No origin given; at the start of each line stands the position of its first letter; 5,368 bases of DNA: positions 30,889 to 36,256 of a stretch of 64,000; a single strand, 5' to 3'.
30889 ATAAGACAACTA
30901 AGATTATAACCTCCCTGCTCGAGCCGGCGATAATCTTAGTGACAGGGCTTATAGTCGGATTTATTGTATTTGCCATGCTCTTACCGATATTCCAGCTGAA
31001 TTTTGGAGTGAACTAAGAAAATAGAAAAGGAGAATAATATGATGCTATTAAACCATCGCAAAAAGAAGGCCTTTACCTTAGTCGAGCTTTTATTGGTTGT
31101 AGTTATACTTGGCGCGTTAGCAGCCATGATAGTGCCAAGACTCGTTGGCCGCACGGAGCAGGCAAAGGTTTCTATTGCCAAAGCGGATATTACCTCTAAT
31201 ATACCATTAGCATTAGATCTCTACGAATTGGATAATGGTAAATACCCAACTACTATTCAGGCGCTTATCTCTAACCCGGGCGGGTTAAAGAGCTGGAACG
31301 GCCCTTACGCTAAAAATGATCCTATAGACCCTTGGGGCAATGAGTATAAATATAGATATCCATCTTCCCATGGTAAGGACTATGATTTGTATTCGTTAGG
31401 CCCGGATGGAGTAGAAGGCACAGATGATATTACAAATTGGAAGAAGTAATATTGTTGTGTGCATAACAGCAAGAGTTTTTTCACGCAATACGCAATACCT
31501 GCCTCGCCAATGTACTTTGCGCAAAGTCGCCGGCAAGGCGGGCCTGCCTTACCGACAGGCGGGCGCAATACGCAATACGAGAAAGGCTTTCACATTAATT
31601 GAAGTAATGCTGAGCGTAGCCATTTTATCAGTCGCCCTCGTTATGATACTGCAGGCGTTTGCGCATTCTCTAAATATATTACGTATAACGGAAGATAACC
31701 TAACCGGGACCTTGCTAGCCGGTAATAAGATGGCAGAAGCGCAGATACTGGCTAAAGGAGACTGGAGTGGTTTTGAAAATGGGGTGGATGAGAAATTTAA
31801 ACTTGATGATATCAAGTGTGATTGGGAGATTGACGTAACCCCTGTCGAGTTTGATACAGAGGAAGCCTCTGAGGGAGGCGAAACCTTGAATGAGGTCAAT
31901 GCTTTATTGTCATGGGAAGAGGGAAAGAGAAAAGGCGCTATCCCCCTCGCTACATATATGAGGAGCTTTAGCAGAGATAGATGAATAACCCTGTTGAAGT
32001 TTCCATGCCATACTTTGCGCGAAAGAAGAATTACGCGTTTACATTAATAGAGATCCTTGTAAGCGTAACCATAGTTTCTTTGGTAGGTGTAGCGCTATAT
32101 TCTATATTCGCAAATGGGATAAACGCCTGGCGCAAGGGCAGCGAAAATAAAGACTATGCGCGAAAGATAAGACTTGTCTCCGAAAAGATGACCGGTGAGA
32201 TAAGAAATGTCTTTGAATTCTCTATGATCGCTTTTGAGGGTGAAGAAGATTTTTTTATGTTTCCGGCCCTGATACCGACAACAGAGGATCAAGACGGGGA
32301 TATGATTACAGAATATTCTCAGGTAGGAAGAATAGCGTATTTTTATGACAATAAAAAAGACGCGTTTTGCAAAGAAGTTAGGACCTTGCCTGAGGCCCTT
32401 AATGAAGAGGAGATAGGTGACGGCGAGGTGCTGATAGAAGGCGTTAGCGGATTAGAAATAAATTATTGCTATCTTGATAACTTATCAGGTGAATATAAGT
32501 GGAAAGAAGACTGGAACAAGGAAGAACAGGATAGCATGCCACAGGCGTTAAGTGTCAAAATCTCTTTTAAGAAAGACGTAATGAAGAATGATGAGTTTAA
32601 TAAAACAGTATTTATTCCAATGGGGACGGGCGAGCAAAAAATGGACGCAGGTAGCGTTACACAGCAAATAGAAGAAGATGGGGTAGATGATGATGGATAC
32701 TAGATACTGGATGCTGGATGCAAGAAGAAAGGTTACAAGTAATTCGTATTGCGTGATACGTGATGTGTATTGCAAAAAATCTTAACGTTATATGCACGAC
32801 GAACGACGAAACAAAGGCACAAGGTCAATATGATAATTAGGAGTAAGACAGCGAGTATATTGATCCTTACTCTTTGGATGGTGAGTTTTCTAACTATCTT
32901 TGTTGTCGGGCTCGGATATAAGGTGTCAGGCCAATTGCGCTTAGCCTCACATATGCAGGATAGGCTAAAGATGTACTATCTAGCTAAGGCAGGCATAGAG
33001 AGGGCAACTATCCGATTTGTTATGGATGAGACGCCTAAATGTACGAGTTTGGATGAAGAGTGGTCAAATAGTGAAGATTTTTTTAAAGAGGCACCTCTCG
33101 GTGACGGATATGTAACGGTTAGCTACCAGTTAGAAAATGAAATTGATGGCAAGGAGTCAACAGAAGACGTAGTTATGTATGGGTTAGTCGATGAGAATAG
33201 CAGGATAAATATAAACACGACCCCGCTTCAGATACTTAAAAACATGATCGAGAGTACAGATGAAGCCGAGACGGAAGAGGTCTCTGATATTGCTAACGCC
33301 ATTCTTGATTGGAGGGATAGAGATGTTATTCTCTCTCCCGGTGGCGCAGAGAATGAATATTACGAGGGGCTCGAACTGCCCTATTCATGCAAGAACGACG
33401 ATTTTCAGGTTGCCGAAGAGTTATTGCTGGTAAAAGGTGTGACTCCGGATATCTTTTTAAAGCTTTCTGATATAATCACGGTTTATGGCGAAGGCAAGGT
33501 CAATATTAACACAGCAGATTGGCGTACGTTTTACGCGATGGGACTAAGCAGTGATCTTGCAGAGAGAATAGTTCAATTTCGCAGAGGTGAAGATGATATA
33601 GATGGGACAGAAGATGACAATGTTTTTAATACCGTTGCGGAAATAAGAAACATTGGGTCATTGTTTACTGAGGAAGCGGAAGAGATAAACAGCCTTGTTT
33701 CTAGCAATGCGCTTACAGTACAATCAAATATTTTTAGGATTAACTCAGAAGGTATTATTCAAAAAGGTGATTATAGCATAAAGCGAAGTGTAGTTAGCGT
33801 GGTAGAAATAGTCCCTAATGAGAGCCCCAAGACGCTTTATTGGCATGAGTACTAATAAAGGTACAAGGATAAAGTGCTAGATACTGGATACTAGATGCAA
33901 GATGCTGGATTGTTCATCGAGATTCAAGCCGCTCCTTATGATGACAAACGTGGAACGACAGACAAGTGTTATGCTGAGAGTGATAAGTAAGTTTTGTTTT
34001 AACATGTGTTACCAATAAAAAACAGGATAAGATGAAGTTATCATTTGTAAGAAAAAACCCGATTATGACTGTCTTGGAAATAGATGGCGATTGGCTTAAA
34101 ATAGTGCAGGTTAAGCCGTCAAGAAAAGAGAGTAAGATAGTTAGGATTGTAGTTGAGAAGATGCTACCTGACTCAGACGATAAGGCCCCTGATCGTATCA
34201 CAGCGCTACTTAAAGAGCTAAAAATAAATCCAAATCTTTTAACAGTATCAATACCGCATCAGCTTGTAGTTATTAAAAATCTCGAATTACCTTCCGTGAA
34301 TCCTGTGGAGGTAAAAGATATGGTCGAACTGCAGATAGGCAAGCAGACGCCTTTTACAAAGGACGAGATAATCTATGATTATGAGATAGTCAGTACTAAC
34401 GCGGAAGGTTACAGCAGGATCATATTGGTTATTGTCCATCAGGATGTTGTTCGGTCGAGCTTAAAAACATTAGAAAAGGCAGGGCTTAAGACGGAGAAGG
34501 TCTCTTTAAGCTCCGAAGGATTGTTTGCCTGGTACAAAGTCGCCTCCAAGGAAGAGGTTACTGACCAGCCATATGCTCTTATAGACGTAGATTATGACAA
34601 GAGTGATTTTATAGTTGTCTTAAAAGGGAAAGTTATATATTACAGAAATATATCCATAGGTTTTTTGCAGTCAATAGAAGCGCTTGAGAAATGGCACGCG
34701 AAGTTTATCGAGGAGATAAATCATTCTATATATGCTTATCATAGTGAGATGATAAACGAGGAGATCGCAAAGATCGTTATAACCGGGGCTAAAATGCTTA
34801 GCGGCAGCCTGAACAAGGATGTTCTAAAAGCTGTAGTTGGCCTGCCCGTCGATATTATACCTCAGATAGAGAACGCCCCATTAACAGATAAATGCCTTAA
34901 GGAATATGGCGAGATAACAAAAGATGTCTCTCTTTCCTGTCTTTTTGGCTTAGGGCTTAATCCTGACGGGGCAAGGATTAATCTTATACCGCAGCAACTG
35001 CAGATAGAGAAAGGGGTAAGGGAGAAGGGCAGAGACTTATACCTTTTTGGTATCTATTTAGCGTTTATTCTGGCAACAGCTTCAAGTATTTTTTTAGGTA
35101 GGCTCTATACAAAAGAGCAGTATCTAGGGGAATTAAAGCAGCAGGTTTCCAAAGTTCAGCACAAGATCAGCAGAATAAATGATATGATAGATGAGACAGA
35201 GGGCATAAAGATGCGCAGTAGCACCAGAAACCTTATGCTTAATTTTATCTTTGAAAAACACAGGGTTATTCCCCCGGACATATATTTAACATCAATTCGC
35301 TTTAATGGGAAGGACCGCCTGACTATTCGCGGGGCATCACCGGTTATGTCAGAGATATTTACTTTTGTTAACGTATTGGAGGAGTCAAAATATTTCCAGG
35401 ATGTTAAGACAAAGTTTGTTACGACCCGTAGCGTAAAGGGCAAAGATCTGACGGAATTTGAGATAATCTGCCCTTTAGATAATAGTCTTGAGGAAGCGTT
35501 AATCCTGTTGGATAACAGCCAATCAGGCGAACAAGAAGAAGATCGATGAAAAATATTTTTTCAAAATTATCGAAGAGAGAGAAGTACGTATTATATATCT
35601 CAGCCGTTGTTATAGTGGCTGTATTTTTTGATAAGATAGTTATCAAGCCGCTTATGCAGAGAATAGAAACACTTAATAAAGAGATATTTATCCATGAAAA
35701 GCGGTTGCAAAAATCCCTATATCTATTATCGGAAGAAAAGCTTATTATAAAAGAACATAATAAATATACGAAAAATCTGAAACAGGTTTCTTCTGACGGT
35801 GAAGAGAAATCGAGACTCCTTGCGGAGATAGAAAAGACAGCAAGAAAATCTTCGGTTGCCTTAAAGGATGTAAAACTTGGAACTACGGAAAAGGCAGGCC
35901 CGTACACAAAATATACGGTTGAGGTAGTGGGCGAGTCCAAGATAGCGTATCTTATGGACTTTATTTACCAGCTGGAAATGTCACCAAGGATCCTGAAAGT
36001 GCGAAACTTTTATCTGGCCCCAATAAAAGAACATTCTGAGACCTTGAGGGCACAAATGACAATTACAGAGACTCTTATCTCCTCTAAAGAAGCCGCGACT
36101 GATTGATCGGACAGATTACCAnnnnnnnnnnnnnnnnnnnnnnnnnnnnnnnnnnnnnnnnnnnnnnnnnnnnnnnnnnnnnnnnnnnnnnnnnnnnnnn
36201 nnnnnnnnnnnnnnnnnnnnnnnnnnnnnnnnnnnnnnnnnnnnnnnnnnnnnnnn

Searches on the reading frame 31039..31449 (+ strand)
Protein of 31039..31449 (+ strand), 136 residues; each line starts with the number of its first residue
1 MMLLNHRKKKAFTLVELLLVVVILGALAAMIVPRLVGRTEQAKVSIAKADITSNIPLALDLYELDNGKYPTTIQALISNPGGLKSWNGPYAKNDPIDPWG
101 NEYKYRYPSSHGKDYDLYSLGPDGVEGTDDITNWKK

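Call 45: search_protein_families(library=pfam, proteins=[window:31039-31449:+], max_evalue=0.0001)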
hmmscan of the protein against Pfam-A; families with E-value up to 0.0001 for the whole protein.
window:31039-31449:+ (136 aa): 2 families
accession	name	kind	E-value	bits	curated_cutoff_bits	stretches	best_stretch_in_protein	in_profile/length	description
PF08334.16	T2SSG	-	4e-29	101.3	21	1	34-133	1-107/108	Type II secretion system (T2SS), protein G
PF07963.17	N_methyl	-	3.9e-07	29.8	21.2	1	7-31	2-26/27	Prokaryotic N-terminal methylation motif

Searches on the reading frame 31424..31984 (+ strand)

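Call 45: search_protein_families(library=pfam, proteins=[window:31424-31984:+], max_evalue=0.0001)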
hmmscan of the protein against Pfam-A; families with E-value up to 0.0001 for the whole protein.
window:31424-31984:+ (186 aa): 1 family
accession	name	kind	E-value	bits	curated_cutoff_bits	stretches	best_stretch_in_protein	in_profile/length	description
PF07963.17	N_methyl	-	5.6e-07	29.3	21.2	1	50-76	1-27/27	Prokaryotic N-terminal methylation motif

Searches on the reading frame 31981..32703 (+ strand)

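Call 45: search_protein_families(library=pfam, proteins=[window:31981-32703:+], max_evalue=0.0001)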
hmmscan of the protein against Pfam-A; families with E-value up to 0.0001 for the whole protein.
window:31981-32703:+ (240 aa): 2 families
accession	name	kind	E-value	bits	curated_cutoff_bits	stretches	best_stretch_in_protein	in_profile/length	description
PF07963.17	N_methyl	-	1.3e-06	28.1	21.2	1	14-40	1-27/27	Prokaryotic N-terminal methylation motif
PF11612.13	T2SSJ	-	2.4e-06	28.3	28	1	110-197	52-131/140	Type II secretion system (T2SS), protein J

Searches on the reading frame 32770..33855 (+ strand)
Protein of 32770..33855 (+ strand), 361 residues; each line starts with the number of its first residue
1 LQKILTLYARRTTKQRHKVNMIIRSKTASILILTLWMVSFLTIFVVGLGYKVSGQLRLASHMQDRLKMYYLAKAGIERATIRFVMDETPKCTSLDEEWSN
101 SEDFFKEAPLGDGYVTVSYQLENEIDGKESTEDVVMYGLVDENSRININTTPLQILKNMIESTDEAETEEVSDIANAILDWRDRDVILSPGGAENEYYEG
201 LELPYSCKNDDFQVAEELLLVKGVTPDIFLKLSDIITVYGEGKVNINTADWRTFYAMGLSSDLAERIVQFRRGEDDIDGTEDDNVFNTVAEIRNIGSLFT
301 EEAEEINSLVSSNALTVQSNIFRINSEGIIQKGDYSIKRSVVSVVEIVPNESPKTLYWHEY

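Call 45: search_protein_families(library=pfam, proteins=[window:32770-33855:+], max_evalue=0.0001)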
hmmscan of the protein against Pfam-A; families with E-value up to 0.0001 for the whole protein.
window:32770-33855:+ (361 aa): 3 families
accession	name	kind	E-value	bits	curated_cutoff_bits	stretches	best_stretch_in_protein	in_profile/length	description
PF21687.3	T2SSK_1st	-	6.3e-16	59.5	26.2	1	147-239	14-105/107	Type II secretion system (T2SS), protein K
PF12836.13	HHH_3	-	2.4e-07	31.2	27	0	242-272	4-35/65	Helix-hairpin-helix motif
PF03934.19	T2SSK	-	3.2e-05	24.6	24.2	0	244-291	1-40/63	Type II secretion system (T2SS), protein K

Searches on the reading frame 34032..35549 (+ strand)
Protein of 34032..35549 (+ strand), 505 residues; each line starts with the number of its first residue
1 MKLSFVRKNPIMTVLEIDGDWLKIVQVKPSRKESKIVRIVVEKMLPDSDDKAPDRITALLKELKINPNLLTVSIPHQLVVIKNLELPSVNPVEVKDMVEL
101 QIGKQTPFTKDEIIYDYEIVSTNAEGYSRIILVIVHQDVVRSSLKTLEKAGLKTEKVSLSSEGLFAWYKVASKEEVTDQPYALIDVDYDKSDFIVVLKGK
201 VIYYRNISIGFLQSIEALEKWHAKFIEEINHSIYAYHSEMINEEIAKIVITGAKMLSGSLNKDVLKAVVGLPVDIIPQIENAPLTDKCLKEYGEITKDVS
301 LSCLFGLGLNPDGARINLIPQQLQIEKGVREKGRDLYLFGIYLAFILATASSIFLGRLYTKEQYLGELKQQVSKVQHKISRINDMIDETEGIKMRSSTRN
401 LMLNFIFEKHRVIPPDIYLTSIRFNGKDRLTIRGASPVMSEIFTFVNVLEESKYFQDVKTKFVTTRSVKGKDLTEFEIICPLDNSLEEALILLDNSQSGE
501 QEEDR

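Call 45: search_protein_families(library=pfam, proteins=[window:34032-35549:+], max_evalue=0.0001)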
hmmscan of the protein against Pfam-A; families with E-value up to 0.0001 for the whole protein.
window:34032-35549:+ (505 aa): 2 families
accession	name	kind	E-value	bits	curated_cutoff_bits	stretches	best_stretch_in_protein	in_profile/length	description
PF11104.14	PilM_2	-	8.6e-15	54.9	27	1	39-210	35-211/340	Type IV pilus assembly protein PilM;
PF05137.18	PilN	-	1.8e-10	41.1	22.8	1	411-480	8-76/78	Fimbrial assembly protein (PilN)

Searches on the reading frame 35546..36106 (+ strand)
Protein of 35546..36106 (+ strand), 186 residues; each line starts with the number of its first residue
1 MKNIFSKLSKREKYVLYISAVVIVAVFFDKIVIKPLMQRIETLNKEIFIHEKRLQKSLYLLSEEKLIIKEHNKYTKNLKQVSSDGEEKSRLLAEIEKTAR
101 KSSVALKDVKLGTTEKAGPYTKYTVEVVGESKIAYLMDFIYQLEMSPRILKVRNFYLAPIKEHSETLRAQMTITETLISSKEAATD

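Call 45: search_protein_families(library=pfam, proteins=[window:35546-36106:+], max_evalue=0.0001)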
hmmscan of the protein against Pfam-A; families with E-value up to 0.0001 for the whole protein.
window:35546-36106:+ (186 aa): 1 family
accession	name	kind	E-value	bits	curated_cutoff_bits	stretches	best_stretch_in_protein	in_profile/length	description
PF04350.18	PilO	-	3.1e-06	27.8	22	1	69-174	34-139/145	Pilus assembly protein, PilO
